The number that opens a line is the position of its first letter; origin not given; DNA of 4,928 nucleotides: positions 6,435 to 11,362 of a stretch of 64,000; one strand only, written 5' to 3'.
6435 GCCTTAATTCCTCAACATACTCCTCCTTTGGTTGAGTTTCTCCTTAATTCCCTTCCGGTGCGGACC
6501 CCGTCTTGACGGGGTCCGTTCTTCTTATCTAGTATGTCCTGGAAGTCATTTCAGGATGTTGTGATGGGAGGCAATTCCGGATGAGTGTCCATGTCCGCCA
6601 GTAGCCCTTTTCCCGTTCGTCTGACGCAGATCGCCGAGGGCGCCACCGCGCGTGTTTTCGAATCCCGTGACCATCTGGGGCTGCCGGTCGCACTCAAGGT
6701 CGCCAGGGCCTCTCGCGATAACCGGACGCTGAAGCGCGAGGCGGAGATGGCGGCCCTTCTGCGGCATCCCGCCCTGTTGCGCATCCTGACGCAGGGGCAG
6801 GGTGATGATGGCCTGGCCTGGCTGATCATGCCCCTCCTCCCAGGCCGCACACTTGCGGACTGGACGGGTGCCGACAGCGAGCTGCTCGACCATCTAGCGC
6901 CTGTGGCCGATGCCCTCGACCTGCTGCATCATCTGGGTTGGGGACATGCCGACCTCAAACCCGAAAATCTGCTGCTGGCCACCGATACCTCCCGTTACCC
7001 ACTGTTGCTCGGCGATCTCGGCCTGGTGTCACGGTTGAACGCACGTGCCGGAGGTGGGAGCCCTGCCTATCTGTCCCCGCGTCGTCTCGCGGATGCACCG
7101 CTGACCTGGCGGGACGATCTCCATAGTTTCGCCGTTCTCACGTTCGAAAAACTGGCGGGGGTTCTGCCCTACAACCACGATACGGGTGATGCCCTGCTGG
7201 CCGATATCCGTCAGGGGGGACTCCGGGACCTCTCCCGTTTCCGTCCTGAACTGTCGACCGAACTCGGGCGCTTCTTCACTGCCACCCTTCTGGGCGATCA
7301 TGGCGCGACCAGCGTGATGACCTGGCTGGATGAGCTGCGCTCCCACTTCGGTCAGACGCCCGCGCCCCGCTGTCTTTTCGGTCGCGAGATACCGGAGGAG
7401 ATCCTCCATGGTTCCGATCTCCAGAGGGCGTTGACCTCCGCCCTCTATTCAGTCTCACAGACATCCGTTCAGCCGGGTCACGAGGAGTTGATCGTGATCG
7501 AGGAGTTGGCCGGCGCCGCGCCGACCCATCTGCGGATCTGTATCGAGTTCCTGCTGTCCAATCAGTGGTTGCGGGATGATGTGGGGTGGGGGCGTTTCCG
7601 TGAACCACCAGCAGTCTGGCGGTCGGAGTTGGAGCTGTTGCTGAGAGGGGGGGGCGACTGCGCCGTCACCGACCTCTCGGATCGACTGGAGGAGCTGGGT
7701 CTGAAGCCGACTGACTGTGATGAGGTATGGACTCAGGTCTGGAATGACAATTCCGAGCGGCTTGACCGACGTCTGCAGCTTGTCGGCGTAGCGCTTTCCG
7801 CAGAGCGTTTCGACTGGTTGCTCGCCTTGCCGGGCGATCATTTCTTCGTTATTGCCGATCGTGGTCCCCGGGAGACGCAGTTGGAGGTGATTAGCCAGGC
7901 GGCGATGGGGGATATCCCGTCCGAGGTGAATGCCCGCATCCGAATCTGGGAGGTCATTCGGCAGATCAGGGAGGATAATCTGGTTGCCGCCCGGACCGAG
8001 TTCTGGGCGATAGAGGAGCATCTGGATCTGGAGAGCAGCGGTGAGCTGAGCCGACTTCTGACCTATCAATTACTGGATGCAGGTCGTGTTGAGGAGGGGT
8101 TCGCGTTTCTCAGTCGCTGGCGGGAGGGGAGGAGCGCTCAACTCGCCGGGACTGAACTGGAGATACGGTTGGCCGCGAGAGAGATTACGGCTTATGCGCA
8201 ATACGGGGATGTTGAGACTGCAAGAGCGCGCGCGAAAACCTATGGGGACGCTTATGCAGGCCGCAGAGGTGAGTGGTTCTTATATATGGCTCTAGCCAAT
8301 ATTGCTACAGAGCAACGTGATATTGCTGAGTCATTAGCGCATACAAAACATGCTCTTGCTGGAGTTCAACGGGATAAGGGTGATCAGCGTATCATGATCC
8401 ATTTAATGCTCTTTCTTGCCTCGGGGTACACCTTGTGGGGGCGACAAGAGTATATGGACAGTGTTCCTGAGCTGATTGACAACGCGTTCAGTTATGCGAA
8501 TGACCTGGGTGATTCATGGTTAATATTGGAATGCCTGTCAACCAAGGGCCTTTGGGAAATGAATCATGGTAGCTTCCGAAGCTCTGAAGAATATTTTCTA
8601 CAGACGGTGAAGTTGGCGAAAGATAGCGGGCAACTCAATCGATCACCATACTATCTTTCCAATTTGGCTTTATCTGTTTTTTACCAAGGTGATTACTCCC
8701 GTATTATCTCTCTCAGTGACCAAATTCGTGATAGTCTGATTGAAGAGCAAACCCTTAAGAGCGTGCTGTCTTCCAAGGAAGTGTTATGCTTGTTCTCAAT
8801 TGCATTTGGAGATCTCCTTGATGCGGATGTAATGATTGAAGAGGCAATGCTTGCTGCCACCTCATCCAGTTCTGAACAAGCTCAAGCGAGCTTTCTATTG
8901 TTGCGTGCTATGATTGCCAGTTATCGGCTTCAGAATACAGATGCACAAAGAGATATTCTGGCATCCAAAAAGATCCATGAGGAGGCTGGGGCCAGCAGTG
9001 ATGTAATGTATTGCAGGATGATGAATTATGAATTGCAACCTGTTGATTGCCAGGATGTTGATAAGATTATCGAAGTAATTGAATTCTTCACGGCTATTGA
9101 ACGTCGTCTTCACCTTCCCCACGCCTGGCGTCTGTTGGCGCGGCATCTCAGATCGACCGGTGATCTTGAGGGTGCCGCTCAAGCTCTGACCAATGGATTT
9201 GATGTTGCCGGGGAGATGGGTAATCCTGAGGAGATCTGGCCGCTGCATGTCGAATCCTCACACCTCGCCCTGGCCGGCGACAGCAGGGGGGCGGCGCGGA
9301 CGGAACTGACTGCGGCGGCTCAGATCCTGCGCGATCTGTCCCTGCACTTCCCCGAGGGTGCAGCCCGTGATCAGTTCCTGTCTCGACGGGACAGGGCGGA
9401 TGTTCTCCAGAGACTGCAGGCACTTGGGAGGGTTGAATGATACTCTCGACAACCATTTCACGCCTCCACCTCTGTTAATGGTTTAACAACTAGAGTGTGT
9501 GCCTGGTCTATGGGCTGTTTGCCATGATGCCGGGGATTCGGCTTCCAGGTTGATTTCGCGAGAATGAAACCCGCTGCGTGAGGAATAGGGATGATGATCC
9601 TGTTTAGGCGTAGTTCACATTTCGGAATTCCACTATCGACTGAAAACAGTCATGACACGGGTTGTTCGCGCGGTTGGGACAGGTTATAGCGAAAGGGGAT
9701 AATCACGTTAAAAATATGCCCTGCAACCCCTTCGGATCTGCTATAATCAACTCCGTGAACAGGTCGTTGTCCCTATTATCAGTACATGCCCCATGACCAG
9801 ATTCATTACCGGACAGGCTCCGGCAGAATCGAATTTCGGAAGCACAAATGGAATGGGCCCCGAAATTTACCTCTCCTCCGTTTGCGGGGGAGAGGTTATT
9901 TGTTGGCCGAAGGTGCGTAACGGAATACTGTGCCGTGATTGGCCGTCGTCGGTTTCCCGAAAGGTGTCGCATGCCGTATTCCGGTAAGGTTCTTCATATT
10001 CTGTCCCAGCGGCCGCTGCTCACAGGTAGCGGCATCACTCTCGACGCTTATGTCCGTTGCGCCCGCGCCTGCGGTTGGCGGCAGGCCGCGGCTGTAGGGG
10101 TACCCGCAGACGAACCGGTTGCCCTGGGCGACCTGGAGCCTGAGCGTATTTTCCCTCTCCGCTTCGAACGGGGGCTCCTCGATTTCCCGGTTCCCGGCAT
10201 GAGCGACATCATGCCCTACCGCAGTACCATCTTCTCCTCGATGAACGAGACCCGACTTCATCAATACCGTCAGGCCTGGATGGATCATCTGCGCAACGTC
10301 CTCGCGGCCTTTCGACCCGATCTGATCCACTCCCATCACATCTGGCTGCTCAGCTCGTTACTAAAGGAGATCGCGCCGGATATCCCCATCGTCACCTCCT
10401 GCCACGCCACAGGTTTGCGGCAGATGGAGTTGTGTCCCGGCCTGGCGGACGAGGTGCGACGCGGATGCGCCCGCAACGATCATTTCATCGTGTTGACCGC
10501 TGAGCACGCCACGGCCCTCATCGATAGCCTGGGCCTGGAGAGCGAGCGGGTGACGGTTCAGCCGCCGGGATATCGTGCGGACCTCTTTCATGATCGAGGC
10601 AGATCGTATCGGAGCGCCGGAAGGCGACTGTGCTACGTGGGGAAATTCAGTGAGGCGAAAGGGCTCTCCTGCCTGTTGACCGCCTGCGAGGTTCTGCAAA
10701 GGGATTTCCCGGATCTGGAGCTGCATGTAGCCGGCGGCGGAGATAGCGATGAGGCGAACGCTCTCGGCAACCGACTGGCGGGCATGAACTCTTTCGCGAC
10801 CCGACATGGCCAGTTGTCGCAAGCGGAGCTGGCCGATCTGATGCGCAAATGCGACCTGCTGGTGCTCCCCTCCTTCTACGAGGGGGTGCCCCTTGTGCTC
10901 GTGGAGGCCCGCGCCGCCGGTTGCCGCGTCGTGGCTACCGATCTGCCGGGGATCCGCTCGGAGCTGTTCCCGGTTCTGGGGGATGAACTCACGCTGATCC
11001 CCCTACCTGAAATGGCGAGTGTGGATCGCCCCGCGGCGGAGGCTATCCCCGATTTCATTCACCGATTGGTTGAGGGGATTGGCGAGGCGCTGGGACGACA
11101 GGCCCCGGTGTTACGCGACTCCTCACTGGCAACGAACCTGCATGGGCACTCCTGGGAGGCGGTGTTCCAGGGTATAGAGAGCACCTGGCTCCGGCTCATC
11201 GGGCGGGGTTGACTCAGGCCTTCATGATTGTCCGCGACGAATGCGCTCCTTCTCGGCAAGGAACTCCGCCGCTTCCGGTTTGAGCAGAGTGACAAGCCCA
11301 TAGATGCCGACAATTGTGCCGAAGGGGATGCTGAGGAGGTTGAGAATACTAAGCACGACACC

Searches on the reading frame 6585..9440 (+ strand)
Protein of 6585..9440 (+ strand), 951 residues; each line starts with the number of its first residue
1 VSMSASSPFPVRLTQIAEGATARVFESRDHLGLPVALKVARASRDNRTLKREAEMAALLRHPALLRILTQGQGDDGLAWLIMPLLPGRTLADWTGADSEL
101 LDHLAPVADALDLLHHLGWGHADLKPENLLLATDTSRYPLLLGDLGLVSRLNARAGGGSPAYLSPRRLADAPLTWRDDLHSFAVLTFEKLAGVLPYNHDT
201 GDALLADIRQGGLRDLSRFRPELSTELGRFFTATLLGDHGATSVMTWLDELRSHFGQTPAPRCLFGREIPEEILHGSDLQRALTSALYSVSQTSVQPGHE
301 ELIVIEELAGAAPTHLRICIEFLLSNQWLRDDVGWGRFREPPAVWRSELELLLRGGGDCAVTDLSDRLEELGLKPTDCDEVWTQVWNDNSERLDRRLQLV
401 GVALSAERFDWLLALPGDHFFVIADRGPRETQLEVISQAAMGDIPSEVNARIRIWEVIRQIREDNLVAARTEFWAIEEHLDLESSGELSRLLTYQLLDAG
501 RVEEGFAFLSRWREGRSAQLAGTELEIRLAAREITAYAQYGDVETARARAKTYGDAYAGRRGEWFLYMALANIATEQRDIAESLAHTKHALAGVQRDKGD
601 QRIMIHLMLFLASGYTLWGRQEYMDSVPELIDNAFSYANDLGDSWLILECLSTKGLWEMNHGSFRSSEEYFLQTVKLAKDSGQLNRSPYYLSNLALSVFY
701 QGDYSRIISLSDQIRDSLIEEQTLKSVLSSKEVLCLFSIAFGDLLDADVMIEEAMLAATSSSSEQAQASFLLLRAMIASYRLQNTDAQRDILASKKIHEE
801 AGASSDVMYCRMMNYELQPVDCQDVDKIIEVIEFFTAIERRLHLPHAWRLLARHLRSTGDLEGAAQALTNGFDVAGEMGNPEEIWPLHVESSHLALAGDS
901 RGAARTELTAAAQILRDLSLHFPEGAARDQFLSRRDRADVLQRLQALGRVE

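Call 7: search_protein_families(library=pfam, proteins=[window:6585-9440:+])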
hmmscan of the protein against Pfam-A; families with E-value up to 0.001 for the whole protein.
window:6585-9440:+ (951 aa): 4 families
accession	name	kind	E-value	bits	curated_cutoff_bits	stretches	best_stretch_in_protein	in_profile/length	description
PF00069.31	Pkinase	-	2e-20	73.7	31.7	1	13-210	4-212/263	Protein kinase domain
PF07714.23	PK_Tyr_Ser-Thr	-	6.3e-08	32.7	23.1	1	15-211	6-220/258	Protein tyrosine and serine/threonine kinase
PF01636.29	APH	-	1.4e-05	25.4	23.2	1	13-117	2-110/239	Phosphotransferase enzyme family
PF07719.23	TPR_2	-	0.00014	22.2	27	0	565-592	2-29/34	Tetratricopeptide repeat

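Call 72: search_protein_families(library=ncbifam, proteins=[window:6585-9440:+], max_evalue=0.001)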
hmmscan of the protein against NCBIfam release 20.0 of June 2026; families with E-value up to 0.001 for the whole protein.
window:6585-9440:+ (951 aa): 7 families
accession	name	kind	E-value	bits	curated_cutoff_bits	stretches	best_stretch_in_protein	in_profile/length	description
NF033483.0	PknB_PASTA_kin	equivalog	8.6e-21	74.6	450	1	14-227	13-239/563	Stk1 family PASTA domain-containing Ser/Thr kinase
TIGR03903.1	TOMM_kin_cyc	equivalog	3.8e-14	51.5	705.75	1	35-192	6-185/1267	TOMM system kinase/cyclase fusion protein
NF052427.1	StpK7MSMEG_1200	equivalog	3.6e-11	42.3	900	1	44-202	49-215/601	serine/threonine protein kinase StpK7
NF033442.0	BREX_PglW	equivalog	5e-11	41.1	990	1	17-236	521-749/1391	BREX system serine/threonine kinase PglW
NF047741.1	antiphage_MADS6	equivalog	1.3e-07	30.6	460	1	16-115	503-608/612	methylation-associated defense system protein kinase MAD6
NF038150.1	lanthi_synth_IV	equivalog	1.5e-07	30.2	650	1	43-200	232-400/851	class IV lanthionine synthetase LanL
NF053520.1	HK_Porph_FimS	equivalog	0.00016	20.1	600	1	556-725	156-324/618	sensor histidine kinase FimS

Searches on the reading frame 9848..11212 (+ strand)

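Call 7: search_protein_families(library=pfam, proteins=[window:9848-11212:+])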
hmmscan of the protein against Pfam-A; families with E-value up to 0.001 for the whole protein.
window:9848-11212:+ (454 aa): 5 families
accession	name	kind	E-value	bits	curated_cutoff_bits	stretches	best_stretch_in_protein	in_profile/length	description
PF13692.12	Glyco_trans_1_4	-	2.9e-20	73.4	27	1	259-371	2-113/142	Glycosyl transferases group 1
PF00534.26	Glycos_transf_1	-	2.2e-19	70.1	26.4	1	260-371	17-129/172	Glycosyl transferases group 1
PF13439.12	Glyco_transf_4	-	2.9e-13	50.7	28.5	1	139-242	55-166/170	Glycosyltransferase Family 4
PF13579.12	Glyco_trans_4_4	-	2.1e-11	44.9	29.7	1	61-241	3-158/158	Glycosyl transferase 4-like domain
PF20706.3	GT4-conflict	-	6.5e-07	29.1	26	1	255-380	194-327/385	Family 4 Glycosyltransferase in conflict systems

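Call 72: search_protein_families(library=ncbifam, proteins=[window:9848-11212:+], max_evalue=0.001)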
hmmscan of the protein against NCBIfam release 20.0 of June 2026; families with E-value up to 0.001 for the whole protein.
window:9848-11212:+ (454 aa): 19 families
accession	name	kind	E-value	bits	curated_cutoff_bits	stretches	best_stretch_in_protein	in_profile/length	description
NF038229.1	Glyco4_Geo_Pelo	equivalog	1.9e-15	56.8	400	1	136-371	35-274/338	GPMC system family 4 glycosyltransferase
TIGR03449.1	mycothiol_MshA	equivalog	2.5e-14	53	462.5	1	157-370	103-339/406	D-inositol-3-phosphate glycosyltransferase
TIGR03088.1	stp2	hypoth_equivalog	1.1e-13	51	409.05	1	211-369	138-307/374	TIGR03088 family PEP-CTERM/XrtA system glycosyltransferase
NF047684.1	TeichurnBiosyTuaC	equivalog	1.2e-12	47.5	550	1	261-374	222-328/391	teichuronic acid biosynthesis protein TuaC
TIGR04047.1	MSMEG_0565_glyc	hypoth_equivalog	1e-11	44.6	259.85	1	249-370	184-312/373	MSMEG_0565 family glycosyltransferase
NF038011.1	PelF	equivalog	5.4e-11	42.2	100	1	229-371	276-420/489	GT4 family glycosyltransferase PelF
NF041876.1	EPS_EpsE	equivalog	3.4e-10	39.7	400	1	217-370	169-331/389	exopolysaccharide biosynthesis GT4 family glycosyltransferase EpsE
TIGR04063.1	stp3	hypoth_equivalog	1.2e-09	37.5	442.05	1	228-370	175-330/397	TIGR04063 family PEP-CTERM/XrtA system glycosyltransferase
TIGR04157.1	glyco_rSAM_CFB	subfamily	2.3e-09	36.7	400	1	210-370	170-336/406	TIGR04157 family glycosyltransferase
TIGR04348.1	TIGR04348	equivalog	2.7e-09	36.5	300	1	252-369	131-247/310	selenoneine biosynthesis selenosugar synthase SenB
TIGR02149.1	glgA_Coryne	subfamily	1.6e-08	34.1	302.4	1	261-371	207-320/391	glycogen synthase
NF007396.0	PRK09922.1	equivalog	2.6e-08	33.2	385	1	258-366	182-292/361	lipopolysaccharide 1,6-galactosyltransferase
NF046085.1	XrtY_assoc_Gly1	equivalog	1.8e-07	30.4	400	1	259-366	210-316/387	XrtY-associated glycosyltransferase XYAG1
NF038295.1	EPS_HpsP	equivalog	3e-07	29.8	550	1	261-365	210-318/388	hormogonium polysaccharide biosynthesis glycosyltransferase HpsP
NF047880.1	glyco_SdgA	exception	2.6e-06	26.3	800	1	167-366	227-421/488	serine-aspartate repeat adhesin O-glycosyltransferase SdgA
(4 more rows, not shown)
